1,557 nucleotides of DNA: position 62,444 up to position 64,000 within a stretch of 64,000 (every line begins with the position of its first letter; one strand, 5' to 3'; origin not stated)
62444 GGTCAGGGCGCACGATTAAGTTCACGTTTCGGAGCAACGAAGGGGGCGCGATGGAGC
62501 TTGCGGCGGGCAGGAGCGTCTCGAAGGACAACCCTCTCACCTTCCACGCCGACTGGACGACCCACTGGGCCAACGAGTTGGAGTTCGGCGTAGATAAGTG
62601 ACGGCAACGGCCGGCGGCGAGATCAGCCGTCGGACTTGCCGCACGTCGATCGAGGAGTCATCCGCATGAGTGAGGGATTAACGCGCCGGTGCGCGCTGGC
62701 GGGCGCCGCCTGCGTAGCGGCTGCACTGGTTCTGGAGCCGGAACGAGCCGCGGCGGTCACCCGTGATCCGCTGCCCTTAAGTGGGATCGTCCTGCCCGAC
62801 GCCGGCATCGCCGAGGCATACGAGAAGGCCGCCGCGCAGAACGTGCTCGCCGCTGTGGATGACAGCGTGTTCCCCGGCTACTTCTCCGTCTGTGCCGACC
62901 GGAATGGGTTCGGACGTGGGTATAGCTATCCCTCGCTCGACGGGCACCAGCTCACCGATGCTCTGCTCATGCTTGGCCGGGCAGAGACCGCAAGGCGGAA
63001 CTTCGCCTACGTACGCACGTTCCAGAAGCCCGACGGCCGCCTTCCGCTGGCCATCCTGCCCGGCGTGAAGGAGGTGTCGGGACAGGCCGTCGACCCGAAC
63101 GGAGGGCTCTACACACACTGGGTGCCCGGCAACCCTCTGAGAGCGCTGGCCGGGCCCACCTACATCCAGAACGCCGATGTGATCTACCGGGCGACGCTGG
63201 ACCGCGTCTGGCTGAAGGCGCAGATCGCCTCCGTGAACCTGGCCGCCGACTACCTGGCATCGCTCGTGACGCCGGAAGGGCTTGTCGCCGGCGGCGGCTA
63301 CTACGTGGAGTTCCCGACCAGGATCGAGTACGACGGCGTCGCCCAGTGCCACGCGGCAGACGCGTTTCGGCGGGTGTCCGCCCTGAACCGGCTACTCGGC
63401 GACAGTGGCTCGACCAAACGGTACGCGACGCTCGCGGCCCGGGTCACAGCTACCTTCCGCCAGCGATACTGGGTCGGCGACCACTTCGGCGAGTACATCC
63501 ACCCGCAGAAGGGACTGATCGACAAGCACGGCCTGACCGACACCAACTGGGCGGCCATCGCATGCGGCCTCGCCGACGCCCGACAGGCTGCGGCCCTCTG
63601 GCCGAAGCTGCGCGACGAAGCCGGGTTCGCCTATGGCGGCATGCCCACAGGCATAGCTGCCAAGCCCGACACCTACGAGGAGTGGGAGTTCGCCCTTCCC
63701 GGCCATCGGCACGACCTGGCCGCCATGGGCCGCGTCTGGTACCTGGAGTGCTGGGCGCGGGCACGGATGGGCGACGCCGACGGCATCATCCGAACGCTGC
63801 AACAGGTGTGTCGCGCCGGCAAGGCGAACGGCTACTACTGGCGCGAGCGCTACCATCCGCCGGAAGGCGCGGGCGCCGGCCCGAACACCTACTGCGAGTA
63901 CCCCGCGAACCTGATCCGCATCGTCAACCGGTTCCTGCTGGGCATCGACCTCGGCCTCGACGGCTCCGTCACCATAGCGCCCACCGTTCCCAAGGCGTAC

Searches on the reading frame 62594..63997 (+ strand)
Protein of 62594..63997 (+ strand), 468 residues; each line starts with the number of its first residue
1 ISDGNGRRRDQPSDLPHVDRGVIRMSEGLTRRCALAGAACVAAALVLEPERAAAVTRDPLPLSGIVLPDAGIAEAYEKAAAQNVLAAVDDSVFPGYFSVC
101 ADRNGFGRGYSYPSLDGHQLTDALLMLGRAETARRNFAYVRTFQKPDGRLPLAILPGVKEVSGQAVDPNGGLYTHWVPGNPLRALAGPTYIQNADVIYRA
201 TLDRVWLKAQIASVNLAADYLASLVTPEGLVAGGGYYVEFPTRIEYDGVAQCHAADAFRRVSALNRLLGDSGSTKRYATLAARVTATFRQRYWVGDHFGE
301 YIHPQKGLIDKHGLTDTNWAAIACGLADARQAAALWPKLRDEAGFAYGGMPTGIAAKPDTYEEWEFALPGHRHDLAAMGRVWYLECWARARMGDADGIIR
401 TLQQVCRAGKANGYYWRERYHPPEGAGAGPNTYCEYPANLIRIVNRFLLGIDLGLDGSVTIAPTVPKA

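Call 61: search_protein_families(library=pfam, proteins=[window:62594-63997:+], max_evalue=0.00001)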
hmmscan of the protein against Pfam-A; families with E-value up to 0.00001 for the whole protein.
window:62594-63997:+ (468 aa): 1 family
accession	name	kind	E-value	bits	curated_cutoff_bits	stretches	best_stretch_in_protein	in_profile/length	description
PF22422.2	MGH1-like_GH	-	4.1e-07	30.3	27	1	257-433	182-353/356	Mannosylglycerate hydrolase MGH1-like glycoside hydrolase domain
